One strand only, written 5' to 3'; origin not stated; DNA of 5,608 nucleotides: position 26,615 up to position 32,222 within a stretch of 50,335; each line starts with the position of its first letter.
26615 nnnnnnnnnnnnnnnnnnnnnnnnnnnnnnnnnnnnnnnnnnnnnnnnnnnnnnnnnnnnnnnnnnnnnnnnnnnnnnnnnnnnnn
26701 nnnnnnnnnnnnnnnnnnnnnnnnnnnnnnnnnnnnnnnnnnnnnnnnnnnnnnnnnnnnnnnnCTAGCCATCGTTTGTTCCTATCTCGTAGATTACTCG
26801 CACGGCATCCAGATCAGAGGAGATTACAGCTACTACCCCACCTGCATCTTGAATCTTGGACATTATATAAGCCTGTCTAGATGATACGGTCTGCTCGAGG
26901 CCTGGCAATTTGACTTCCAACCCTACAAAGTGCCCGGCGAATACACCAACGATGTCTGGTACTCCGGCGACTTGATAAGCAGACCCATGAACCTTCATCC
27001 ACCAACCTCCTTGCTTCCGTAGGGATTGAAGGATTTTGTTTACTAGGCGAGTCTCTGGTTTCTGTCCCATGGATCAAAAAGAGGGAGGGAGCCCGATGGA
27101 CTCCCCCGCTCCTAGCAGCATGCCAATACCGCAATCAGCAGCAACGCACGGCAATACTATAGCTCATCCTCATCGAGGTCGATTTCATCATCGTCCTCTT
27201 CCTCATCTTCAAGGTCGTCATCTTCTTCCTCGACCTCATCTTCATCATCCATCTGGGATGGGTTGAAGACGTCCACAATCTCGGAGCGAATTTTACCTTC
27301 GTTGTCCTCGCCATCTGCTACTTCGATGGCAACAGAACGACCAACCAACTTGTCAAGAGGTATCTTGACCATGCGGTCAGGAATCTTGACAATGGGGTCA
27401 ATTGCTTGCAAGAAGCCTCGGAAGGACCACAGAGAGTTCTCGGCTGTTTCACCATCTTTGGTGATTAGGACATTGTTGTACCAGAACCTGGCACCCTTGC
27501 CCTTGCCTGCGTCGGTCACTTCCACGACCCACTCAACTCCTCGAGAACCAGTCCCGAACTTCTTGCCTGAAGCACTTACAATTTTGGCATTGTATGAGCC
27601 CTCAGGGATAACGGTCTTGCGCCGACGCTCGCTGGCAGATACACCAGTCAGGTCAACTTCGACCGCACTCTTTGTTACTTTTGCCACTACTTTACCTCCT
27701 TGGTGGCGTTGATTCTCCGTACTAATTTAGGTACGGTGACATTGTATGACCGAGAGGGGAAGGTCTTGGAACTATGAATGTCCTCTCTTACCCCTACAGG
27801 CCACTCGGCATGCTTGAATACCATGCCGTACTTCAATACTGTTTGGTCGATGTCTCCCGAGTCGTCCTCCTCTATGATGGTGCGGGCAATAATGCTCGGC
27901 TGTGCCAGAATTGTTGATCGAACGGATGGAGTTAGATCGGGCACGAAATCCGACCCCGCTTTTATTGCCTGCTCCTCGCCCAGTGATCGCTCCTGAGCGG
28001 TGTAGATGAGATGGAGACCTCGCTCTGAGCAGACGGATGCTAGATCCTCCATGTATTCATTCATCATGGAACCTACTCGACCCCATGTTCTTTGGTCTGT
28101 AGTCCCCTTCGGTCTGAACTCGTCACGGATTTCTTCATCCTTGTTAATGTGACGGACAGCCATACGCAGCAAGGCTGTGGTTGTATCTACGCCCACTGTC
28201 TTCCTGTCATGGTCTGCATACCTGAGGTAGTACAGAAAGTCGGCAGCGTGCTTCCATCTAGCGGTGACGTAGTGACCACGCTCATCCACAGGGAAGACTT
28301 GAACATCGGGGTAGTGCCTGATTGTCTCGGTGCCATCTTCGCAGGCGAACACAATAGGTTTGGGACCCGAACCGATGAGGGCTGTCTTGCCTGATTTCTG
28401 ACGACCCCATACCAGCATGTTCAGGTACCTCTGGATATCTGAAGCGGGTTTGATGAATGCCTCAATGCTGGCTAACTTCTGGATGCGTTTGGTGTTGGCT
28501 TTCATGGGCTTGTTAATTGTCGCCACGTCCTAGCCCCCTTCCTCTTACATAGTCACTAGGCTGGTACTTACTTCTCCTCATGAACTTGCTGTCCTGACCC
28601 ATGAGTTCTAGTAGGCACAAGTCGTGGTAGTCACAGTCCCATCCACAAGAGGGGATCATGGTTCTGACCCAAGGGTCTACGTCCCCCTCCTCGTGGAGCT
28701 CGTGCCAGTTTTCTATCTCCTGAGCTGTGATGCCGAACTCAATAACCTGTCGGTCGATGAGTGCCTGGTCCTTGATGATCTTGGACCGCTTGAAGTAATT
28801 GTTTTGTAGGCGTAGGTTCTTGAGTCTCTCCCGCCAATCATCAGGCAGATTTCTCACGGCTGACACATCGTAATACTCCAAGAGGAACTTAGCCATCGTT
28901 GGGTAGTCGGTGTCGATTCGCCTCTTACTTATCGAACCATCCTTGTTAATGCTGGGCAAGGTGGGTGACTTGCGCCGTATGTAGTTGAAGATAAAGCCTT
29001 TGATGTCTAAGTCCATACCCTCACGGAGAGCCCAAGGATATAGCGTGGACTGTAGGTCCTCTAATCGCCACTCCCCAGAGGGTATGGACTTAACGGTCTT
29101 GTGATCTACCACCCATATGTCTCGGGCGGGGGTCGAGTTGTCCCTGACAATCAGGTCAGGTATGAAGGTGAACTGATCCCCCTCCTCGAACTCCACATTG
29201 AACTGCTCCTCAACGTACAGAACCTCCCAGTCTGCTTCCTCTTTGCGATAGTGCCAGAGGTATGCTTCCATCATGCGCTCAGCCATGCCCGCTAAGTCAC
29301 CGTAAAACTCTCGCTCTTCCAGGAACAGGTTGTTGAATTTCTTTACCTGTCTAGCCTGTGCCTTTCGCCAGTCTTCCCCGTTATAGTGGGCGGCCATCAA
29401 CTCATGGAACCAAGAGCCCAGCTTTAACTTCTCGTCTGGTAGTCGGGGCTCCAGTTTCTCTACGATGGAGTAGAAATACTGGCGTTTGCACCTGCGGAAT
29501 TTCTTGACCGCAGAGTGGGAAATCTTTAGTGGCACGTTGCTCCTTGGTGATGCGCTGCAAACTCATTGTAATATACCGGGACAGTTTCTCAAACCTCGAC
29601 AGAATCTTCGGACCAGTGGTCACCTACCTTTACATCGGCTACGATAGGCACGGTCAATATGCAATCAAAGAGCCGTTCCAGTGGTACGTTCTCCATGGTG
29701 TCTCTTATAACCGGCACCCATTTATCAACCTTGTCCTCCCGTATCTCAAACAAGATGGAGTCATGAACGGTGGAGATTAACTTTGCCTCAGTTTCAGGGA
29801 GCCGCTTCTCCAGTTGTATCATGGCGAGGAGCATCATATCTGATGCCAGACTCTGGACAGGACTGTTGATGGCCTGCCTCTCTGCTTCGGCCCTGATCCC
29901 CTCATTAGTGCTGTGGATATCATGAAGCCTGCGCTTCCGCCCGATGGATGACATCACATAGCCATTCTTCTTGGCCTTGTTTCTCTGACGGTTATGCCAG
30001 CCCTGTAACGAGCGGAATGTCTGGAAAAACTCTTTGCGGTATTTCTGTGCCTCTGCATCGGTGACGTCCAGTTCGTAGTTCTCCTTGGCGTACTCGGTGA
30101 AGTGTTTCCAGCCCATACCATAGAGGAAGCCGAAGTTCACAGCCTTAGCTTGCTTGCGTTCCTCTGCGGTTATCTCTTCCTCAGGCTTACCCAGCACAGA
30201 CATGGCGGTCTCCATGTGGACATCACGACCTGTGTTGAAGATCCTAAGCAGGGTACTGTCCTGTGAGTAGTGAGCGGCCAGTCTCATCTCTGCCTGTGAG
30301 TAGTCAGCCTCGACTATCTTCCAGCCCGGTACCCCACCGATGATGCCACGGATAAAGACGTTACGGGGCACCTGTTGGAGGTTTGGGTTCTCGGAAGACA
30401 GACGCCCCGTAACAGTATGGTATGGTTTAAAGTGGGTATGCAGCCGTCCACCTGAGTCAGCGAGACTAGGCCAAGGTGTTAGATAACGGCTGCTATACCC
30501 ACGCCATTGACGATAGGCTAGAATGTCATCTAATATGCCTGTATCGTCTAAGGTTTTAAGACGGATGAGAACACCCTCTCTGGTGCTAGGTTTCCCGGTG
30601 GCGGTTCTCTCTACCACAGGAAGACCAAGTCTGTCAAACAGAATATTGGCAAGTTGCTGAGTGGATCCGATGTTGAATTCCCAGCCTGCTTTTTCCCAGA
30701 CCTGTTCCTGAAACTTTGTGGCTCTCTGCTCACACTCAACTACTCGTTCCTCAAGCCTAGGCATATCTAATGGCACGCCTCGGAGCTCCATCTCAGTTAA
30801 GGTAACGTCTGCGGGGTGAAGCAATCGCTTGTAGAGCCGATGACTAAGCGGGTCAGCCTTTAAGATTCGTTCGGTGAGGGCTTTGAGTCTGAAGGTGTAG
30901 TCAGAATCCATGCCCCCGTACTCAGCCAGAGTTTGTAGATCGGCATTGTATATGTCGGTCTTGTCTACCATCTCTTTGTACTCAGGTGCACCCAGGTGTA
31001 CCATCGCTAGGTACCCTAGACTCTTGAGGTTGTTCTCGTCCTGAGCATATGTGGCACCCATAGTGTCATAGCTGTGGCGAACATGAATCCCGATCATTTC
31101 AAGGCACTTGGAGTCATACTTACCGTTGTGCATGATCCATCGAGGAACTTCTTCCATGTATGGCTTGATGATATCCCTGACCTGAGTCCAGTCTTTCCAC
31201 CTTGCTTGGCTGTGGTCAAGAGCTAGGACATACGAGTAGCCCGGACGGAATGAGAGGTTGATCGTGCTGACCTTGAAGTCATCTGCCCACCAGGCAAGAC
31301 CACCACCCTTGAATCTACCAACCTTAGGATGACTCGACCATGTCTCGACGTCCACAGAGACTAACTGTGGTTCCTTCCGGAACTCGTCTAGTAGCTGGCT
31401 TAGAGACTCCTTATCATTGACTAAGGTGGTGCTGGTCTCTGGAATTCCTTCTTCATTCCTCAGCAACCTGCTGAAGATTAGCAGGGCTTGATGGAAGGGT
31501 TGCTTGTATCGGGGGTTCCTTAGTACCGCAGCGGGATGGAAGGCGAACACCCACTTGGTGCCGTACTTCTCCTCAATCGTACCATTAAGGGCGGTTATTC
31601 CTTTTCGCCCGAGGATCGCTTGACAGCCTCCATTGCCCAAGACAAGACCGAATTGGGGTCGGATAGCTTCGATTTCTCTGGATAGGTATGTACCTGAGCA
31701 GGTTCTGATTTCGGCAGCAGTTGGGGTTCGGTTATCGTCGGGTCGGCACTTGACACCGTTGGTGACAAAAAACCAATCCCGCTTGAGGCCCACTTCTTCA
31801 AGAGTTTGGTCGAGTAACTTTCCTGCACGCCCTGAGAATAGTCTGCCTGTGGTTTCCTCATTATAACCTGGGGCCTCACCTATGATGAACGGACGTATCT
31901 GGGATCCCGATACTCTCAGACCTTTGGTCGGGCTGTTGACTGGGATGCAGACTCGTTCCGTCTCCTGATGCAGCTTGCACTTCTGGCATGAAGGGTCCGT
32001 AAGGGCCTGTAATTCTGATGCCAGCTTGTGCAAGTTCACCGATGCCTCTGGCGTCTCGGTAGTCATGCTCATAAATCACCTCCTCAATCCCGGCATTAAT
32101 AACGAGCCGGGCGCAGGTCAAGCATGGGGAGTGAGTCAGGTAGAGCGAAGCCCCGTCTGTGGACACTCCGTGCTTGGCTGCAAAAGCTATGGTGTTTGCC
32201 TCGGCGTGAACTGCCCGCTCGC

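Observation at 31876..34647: Candidate deoxycytidine-replacement or pyrimidine hypermodification module (T4-like logic, divergent parts) in a putative actinophage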

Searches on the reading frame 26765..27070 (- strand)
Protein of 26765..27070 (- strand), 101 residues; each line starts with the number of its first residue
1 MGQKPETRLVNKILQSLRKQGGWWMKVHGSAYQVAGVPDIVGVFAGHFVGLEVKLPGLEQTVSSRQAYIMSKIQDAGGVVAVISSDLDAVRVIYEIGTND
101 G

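Call 45: search_protein_families(library=pfam, proteins=[window:26765-27070:-], max_evalue=0.01)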
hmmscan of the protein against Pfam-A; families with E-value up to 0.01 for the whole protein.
window:26765-27070:- (101 aa): 1 family
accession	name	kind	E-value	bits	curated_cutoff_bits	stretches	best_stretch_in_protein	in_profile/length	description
PF01870.24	Hjc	-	0.0096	16.3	21.1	0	13-56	6-49/93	Archaeal holliday junction resolvase (hjc)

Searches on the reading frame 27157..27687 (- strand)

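Call 45: search_protein_families(library=pfam, proteins=[window:27157-27687:-], max_evalue=0.01)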
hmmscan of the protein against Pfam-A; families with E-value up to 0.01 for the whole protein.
window:27157-27687:- (176 aa): 1 family
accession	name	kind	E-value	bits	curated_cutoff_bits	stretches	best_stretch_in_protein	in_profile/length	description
PF05037.18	DUF669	-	1.3e-11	45.2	21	1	19-143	6-130/138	Protein of unknown function (DUF669)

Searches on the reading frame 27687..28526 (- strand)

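Call 45: search_protein_families(library=pfam, proteins=[window:27687-28526:-], max_evalue=0.01)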
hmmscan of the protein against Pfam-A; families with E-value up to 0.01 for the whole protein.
window:27687-28526:- (279 aa): 1 family
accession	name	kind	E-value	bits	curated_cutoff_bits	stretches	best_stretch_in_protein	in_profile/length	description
PF13479.12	AAA_24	-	2.8e-15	57.1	27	1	35-215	3-167/195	AAA domain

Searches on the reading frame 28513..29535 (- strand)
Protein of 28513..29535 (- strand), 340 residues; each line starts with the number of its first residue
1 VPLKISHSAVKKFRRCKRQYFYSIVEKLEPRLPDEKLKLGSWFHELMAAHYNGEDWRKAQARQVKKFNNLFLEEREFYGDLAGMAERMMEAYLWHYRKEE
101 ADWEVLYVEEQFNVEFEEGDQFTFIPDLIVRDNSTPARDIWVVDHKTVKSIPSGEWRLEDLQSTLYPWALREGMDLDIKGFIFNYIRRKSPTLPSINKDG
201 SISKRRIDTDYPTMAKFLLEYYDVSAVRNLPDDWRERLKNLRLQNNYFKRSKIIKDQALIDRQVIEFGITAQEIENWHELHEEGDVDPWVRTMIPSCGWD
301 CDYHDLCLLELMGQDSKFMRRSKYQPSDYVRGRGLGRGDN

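Call 45: search_protein_families(library=pfam, proteins=[window:28513-29535:-], max_evalue=0.01)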
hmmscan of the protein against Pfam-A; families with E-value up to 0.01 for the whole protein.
window:28513-29535:- (340 aa): 2 families
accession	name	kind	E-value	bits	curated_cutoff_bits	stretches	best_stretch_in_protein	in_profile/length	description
PF12705.13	PDDEXK_1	-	1.1e-20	75.1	22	1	5-241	2-196/247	PD-(D/E)XK nuclease superfamily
PF12684.13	DUF3799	-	0.0041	17.4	26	1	6-156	1-137/233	PDDEXK-like domain of unknown function (DUF3799)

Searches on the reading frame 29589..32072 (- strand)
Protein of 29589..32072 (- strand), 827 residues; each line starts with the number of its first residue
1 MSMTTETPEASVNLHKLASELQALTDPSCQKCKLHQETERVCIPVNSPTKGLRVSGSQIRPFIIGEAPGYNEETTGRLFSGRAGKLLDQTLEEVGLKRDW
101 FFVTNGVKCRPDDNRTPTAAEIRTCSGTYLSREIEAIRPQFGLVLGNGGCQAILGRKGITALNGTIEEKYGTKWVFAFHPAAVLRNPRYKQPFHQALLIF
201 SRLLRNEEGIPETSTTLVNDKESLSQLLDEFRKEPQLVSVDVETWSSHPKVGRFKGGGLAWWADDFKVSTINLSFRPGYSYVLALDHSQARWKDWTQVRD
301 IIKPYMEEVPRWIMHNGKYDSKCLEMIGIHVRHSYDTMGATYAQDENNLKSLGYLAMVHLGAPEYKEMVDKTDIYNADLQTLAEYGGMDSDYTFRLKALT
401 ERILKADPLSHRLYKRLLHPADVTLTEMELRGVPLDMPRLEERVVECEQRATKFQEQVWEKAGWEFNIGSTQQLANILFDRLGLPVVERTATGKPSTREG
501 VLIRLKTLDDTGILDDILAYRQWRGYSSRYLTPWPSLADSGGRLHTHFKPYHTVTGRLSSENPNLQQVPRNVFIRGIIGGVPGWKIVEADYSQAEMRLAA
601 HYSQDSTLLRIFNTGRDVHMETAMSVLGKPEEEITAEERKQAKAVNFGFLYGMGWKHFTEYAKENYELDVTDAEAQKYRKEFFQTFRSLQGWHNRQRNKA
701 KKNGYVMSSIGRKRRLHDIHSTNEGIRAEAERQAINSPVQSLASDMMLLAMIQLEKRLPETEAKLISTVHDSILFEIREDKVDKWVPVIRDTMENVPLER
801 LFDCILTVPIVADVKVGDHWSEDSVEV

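Call 3: search_protein_families(library=pfam, proteins=[window:29589-32072:-], max_evalue=0.01)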
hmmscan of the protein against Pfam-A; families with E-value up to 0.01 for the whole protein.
window:29589-32072:- (827 aa): 3 families
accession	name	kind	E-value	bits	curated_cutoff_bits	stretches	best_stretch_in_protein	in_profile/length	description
PF00476.26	DNA_pol_A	-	4.9e-106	355.3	34.3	1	440-822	4-381/381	DNA polymerase family A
PF03167.25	UDG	-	2.9e-27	95.9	24.3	1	59-193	8-133/141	Uracil DNA glycosylase superfamily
PF01612.26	DNA_pol_A_exo1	-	2.9e-08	34.1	23.6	1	218-397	4-165/173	3'-5' exonuclease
